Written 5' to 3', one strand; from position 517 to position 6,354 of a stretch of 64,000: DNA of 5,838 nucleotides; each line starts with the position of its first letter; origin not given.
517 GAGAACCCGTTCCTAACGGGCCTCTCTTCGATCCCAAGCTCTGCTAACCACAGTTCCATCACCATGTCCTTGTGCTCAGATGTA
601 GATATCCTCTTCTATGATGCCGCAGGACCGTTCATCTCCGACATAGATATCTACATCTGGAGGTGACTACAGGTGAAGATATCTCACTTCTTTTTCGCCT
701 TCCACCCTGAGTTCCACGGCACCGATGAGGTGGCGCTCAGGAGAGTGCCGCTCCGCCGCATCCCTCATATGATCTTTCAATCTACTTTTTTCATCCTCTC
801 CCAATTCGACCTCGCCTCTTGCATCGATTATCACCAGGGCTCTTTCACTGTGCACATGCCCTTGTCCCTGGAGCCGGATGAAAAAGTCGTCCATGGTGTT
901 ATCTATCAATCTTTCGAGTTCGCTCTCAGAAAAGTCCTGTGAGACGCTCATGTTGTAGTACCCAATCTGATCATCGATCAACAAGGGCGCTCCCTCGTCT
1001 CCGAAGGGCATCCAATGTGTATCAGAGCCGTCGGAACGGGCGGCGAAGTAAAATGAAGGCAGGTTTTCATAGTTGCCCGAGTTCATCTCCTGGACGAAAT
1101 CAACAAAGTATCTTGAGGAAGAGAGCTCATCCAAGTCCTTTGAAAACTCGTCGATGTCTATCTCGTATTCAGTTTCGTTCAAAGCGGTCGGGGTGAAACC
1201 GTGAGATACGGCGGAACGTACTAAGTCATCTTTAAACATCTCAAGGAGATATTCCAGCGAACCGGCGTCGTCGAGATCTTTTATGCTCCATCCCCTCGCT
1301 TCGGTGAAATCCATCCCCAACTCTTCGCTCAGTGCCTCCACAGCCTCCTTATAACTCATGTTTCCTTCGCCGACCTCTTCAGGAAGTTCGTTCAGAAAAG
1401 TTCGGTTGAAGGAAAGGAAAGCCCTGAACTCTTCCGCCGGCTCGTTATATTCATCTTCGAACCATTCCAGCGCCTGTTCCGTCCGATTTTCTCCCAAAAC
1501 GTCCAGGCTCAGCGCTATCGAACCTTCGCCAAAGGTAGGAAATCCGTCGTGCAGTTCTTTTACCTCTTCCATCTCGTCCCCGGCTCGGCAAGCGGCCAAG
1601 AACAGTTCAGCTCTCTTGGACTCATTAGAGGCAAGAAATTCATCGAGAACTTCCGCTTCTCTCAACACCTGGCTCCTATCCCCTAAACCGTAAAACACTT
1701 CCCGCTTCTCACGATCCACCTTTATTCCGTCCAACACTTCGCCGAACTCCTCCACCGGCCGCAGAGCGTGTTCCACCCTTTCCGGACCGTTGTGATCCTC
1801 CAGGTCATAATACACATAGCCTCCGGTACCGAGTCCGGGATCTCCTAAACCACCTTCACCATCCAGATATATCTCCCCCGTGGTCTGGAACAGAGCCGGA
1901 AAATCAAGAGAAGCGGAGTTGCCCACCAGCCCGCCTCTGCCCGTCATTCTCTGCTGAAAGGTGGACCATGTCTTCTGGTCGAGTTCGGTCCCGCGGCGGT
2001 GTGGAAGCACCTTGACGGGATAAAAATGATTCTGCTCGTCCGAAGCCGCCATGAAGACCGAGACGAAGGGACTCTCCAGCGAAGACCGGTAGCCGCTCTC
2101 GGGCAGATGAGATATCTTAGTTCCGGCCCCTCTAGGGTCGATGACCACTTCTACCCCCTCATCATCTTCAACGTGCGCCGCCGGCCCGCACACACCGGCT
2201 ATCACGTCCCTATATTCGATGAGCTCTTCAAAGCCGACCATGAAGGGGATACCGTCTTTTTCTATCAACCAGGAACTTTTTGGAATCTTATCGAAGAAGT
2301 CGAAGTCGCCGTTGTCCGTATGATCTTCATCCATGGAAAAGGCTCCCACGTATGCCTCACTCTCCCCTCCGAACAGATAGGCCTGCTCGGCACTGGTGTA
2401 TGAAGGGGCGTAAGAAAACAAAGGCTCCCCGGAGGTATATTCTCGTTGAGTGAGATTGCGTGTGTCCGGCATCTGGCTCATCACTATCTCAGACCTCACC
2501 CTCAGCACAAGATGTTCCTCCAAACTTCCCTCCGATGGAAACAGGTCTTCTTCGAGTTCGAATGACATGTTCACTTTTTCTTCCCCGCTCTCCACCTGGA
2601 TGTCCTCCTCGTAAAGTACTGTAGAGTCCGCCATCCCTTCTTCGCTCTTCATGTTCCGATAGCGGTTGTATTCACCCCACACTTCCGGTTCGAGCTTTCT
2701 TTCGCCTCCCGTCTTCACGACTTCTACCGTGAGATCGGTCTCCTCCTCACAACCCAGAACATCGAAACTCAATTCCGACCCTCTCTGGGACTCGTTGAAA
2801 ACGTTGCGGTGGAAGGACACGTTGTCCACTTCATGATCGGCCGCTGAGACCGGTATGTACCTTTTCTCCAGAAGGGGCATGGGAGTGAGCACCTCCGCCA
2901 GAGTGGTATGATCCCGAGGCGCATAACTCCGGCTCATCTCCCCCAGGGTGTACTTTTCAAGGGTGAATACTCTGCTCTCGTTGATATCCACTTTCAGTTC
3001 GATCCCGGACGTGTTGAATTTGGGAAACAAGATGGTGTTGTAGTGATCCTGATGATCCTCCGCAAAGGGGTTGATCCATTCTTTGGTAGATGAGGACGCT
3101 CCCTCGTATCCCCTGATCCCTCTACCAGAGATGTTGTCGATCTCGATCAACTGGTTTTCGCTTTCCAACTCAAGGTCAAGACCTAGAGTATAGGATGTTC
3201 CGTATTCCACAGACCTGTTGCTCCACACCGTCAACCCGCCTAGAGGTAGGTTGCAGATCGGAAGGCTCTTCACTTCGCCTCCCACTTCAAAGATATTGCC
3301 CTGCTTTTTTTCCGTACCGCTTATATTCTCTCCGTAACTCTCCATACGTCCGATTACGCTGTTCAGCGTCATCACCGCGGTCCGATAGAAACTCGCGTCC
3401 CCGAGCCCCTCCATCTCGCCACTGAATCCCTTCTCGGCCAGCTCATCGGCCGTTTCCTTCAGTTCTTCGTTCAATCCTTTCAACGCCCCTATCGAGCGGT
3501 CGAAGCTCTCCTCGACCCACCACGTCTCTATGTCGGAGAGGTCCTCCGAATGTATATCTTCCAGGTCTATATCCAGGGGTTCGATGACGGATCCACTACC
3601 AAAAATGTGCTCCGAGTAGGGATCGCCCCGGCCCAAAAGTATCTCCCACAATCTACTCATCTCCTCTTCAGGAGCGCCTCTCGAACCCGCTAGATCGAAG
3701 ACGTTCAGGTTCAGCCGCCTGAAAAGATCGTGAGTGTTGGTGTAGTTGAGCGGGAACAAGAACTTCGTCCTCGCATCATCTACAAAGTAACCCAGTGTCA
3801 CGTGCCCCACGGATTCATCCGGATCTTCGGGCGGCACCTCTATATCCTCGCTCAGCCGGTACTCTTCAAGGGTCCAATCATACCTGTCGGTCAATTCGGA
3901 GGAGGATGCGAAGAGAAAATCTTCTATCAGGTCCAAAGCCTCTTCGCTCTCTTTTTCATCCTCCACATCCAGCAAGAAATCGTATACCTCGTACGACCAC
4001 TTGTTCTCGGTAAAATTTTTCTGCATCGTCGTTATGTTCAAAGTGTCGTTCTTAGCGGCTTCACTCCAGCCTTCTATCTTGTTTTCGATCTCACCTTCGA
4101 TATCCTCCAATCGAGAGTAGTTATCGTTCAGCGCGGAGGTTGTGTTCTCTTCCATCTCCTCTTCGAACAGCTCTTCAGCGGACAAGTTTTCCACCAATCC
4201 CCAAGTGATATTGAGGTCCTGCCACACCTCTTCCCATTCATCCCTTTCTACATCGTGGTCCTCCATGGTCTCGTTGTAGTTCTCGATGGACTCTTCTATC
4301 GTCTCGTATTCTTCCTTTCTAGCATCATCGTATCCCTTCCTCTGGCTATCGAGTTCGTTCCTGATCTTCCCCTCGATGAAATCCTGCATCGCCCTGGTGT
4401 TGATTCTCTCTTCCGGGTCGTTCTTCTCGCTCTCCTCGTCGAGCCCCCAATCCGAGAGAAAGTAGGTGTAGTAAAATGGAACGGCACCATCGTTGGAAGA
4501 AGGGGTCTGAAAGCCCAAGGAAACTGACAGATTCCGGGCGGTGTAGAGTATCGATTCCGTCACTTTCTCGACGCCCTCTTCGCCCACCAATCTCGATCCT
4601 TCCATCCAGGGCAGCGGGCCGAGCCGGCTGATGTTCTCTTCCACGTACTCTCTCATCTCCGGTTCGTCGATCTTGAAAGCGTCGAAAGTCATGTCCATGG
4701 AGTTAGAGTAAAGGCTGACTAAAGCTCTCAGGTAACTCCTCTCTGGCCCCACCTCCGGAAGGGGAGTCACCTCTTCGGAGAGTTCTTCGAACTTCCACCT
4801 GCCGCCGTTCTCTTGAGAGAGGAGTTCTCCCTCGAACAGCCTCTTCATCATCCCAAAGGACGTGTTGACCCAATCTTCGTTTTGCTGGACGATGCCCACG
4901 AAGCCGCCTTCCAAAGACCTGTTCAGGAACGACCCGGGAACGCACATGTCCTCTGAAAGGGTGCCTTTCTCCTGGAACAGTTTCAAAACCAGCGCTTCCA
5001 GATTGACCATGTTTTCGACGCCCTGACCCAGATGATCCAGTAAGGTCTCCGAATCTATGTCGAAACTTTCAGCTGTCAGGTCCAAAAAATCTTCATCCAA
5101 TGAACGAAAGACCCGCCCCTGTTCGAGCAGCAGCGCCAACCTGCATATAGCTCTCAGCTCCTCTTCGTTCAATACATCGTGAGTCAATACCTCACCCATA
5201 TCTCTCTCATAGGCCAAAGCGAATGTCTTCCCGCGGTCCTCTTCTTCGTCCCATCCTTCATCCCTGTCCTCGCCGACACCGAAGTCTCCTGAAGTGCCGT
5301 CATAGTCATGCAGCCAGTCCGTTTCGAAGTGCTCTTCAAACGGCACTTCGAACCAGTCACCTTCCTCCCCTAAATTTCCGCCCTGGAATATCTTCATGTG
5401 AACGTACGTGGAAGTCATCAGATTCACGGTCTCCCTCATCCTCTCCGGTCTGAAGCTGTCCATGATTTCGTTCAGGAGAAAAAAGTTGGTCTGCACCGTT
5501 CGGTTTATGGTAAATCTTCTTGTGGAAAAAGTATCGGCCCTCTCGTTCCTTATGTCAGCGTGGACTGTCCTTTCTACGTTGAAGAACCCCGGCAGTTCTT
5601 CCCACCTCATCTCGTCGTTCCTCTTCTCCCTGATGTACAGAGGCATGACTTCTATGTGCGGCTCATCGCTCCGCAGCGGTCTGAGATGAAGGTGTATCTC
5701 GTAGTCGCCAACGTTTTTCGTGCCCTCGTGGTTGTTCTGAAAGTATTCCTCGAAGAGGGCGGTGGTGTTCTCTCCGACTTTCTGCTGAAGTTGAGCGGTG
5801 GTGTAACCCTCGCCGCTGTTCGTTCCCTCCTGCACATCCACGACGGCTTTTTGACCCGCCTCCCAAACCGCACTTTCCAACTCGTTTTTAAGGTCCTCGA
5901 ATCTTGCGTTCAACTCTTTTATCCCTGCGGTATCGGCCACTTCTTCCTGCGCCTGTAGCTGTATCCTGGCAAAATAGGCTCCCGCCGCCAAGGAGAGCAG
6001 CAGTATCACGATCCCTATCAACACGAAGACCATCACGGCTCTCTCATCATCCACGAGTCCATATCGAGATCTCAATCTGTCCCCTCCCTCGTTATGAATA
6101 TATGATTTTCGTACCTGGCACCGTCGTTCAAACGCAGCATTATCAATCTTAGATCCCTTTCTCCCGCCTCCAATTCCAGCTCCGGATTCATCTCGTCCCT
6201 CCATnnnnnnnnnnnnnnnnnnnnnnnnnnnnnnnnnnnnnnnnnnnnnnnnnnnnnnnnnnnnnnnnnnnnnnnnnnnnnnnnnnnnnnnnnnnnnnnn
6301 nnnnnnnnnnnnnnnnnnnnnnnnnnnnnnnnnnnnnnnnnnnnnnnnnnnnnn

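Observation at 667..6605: Distant second giant module (177 aa + ~1802 aa), paralogous to parts of both other loci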

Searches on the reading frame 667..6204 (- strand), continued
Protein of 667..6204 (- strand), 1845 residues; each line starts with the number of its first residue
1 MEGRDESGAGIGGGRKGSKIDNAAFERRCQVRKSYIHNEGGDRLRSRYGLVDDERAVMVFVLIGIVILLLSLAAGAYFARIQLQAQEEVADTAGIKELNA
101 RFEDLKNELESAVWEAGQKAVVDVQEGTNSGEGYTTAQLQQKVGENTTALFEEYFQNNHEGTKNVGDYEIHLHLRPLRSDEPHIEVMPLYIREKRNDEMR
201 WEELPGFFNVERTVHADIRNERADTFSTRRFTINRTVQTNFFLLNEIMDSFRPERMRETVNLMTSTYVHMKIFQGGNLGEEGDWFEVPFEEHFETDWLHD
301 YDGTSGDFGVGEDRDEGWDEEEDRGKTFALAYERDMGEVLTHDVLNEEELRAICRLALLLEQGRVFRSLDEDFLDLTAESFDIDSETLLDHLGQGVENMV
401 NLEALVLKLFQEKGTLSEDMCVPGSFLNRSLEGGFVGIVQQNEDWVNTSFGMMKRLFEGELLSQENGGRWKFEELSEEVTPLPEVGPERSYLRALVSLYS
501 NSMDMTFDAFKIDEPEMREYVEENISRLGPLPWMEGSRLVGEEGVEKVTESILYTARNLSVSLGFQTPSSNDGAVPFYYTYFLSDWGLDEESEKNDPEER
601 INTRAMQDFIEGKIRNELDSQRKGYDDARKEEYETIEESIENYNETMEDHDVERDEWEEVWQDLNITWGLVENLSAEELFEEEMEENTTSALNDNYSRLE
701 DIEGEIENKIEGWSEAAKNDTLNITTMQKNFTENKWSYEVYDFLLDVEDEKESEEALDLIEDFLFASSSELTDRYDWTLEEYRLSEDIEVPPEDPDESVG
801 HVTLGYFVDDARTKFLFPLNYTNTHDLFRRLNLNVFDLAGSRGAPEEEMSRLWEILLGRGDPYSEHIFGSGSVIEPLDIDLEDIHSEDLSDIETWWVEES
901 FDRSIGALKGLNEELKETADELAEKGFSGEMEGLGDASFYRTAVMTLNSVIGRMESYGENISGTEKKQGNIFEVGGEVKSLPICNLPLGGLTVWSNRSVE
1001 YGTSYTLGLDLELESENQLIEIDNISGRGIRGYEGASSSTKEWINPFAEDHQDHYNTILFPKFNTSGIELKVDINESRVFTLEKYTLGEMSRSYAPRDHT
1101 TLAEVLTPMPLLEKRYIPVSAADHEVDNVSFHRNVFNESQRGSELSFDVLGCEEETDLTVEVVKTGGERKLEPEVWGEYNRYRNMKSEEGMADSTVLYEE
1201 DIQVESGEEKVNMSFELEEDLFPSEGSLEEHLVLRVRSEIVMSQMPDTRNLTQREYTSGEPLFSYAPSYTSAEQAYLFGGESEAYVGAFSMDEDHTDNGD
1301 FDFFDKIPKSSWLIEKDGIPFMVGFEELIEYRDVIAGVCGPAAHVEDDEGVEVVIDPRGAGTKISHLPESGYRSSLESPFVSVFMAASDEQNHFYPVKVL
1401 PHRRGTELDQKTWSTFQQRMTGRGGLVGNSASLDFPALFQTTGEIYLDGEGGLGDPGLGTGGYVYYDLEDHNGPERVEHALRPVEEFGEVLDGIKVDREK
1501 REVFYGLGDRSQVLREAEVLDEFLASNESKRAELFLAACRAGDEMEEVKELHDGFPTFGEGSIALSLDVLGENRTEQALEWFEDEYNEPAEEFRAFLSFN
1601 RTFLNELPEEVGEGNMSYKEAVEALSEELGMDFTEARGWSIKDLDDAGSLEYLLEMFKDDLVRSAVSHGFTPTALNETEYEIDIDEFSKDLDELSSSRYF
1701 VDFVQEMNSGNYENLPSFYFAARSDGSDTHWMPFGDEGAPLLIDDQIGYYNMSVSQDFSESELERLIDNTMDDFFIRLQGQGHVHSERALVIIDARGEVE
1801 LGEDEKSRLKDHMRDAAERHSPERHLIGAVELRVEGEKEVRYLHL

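Call 38: search_protein_families(library=pfam, alignment_id=A1, max_evalue=0.05)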
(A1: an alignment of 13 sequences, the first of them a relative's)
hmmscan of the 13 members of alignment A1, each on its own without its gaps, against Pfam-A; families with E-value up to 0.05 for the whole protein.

A. member 1, P0001 (1802 aa): 0 families

B. families by the number of members that match (of 13 scanned): 0 families

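Call 42: search_protein_families(library=ncbifam, max_evalue=0.01, proteins=[window:667-6075:-])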
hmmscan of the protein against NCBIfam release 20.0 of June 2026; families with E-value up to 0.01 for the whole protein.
window:667-6075:- (1802 aa): 0 families

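Call 43: search_solved_structures(query=A1, max_evalue=1)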
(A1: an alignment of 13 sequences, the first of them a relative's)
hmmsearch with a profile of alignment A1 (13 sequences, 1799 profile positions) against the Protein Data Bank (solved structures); distinct sequences matched with E-value up to 1: 0.

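Call 62: find_encoding_contigs(protein=window:667-6075:-, flank=10000, max_places=3)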
Protein window:667-6075:- (1802 aa): 1 contig read that carries it; 1 place shown.
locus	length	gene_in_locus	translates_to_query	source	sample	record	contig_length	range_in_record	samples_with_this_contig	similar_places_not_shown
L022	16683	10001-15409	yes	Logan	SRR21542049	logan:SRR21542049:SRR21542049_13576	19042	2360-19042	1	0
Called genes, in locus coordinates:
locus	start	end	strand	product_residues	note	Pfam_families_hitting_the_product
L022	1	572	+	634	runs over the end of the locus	PF00270:DEAD, PF04851:ResIII, PF06733:DEAD_2, PF06777:HBB, PF13307:Helicase_C_2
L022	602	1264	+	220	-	PF03193:RsgA_GTPase (faint), PF03308:MeaB (faint), PF02492:cobW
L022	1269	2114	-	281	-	PF13793:Pribosyltran_N, PF00156:Pribosyltran, PF14572:Pribosyl_synth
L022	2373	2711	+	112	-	PF01849:NAC, PF19026:UBA_HYPK (weak)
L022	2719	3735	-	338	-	-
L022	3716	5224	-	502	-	PF01921:tRNA-synt_1f, PF19269:Anticodon_2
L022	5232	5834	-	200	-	PF00156:Pribosyltran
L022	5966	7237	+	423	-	PF03721:UDPG_MGDP_dh_N, PF00984:UDPG_MGDP_dh, PF03720:UDPG_MGDP_dh_C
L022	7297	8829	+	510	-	PF00924:MS_channel_2nd, PF21082:MS_channel_3rd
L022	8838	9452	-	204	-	PF03266:NTPase_1, PF10649:DUF2478 (weak)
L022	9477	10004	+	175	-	-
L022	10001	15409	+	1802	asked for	-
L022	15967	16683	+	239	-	?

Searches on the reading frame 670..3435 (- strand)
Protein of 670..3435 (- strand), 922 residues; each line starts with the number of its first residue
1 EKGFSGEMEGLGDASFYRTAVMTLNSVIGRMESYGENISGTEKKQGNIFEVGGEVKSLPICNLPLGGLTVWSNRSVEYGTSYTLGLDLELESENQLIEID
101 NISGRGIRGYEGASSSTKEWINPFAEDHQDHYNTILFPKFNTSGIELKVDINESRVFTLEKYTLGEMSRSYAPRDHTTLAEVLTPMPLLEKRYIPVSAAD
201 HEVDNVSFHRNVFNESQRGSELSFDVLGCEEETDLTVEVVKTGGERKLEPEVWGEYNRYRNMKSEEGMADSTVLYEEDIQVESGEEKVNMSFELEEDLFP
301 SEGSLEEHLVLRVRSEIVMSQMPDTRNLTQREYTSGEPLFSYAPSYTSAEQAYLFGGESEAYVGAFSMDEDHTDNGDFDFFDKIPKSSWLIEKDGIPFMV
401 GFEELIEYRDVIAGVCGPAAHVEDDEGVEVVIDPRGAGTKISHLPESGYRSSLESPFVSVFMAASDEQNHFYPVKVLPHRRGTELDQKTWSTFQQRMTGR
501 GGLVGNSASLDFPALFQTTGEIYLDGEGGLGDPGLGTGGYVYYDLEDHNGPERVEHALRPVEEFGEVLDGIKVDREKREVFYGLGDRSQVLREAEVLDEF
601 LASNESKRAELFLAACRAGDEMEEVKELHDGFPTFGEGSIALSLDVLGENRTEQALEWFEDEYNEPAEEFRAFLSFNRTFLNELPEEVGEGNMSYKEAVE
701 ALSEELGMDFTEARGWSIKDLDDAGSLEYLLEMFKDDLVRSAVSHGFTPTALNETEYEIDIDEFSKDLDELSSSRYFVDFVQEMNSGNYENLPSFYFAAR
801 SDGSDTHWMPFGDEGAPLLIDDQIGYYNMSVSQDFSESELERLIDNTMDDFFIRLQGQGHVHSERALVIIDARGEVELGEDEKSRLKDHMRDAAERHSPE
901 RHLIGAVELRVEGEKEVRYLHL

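Call 47: predict_structure(alignment_id=A4)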
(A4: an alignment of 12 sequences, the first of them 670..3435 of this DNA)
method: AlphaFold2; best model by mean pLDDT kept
length: 922 residues; sequences in the alignment: 12
mean_pLDDT: 43.4   pTM: 0.27
mean pLDDT of the five models: 43.4, 43.2, 39.7, 38.0, 37.0
residues with pLDDT >= 90: 1; 70-90: 126; 50-70: 156; < 50: 639
segments of 3 or more residues with pLDDT < 50: 1-92, 96-143, 147-170, 176-200, 210-219, 243-269, 300-307, 315-588, 712-826, 857-864
pLDDT, mean of each block of 10 residues (from residue 1): 28 28 32 32 28 29 26 32 37 49 36 27 33 41 48 34 39 49 32 28 51 39 58 60 47 34 38 64 58 56 47 42 24 27 23 28 35 34 33 29 33 26 25 24 26 29 30 32 40 37 26 24 23 26 29 31 29 25 36 70 57 73 87 84 81 86 76 64 61 67 59 41 40 39 33 37 33 34 33 27 26 27 46 75 84 54 57 71 84 81 70 66 54
secondary structure, 60 per line:
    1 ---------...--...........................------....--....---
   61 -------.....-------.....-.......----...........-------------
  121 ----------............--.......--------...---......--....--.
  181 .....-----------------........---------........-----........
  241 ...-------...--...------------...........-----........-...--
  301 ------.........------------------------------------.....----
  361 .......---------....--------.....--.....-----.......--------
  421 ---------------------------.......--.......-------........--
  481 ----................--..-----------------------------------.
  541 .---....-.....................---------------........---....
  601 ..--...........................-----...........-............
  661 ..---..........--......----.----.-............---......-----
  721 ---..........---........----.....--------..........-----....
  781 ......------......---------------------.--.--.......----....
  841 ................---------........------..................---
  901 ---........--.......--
elements in order (helices of 4 or more, strands of 3 or more residues): H15-41 E48-51 E54-57 E68-72 E80-84 E86-92 E97-107 E131-142 E145-151 E166-171 E174-177 E180-185 E203-210 E220-227 E233-243 E251-253 E256-258 E271-281 E287-294 E307-315 E352-356 E361-367 E377-380 E389-393 E396-400 H406-412 H448-454 E457-463 E471-478 H485-500 H545-548 H550-570 H586-593 H597-602 H605-631 H637-647 H649-662 H666-675 H678-683 H695-706 H710-715 H724-733 H737-744 H749-753 H762-771 H777-786 H793-798 E826-832 H837-856 E866-873 H880-897 E904-911 E914-920

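Call 77: fold_search(model_id=the predicted structure, library=pdb)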
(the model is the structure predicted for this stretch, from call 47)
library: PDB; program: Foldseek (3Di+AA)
matches with E <= 10: 447; with E <= 0.001: 0
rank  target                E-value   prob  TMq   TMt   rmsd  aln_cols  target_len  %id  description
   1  5c14_A                5.6e-03  0.85  0.08  0.27  19.3       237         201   10  Crystal structure of PECAM-1 D1D2 domain (released 2016-01-06)
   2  4hsa_F                1.4e-02  0.60  0.09  0.22  19.8       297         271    6  Structure of interleukin 17a in complex with il17ra receptor (released 2013-05-22)
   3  5n9b                  2.8e-02  0.35  0.06  0.19  20.4       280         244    7  Crystal Structure of unliganded human IL-17RA (released 2018-06-13)
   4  4hsa_C                5.6e-02  0.25  0.07  0.19  20.6       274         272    6  Structure of interleukin 17a in complex with il17ra receptor (released 2013-05-22)
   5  7sqc_M1               5.9e-02  0.06  0.06  0.08  167.6       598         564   12  Ciliary C1 central pair apparatus isolated from Chlamydomonas reinhardtii (released 2022-04-13)
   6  2zai_D                8.1e-02  0.15  0.06  0.09  22.1       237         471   13  Crystal structure of the soluble domain of STT3 from P. furiosus (released 2007-12-11)
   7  2zai_A                8.9e-02  0.14  0.05  0.09  22.2       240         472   13  Crystal structure of the soluble domain of STT3 from P. furiosus (released 2007-12-11)
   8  2x44                  1.0e-01  0.44  0.06  0.30  14.3       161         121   12  Structure of a strand-swapped dimeric form of CTLA-4 (released 2010-04-07)
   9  4n8p                  1.4e-01  0.84  0.08  0.44  11.2       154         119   10  Crystal structure of a strand swapped CTLA-4 from Duckbill Platypus [PSI-NYSGRC-012711] (released 2013-10-30)
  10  3vu1_B                1.4e-01  0.13  0.06  0.10  22.1       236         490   10  Crystal structure of the C-terminal globular domain of oligosaccharyltransferase (PhAglB-L, O74088_PYRHO) from Pyrococ (released 2013-01-23)
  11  8v29_C                1.5e-01  0.13  0.09  0.10  37.3       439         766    9  Cryo-EM structure of human type I OSM receptor complex: model for full extracellular assembly (released 2024-11-20)
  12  3jvf_C                2.0e-01  0.15  0.07  0.18  18.8       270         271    7  Crystal structure of an Interleukin-17 receptor complex (released 2009-10-20)
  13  2zag_A                2.4e-01  0.11  0.06  0.09  22.6       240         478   13  Crystal structure of the SeMet-substituted soluble domain of STT3 from P. furiosus (released 2007-12-11)
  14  5k6m                  2.7e-01  0.97  0.07  0.08   5.2        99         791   10  Structure of a GH3 b-glIcosidase from cow rumen metagenome in complex with glucose (released 2016-10-05)
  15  5csl_B                2.7e-01  0.12  0.07  0.04  22.4       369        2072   12  Crystal structure of the 500 kD yeast acetyl-CoA carboxylase holoenzyme dimer (released 2015-10-28)
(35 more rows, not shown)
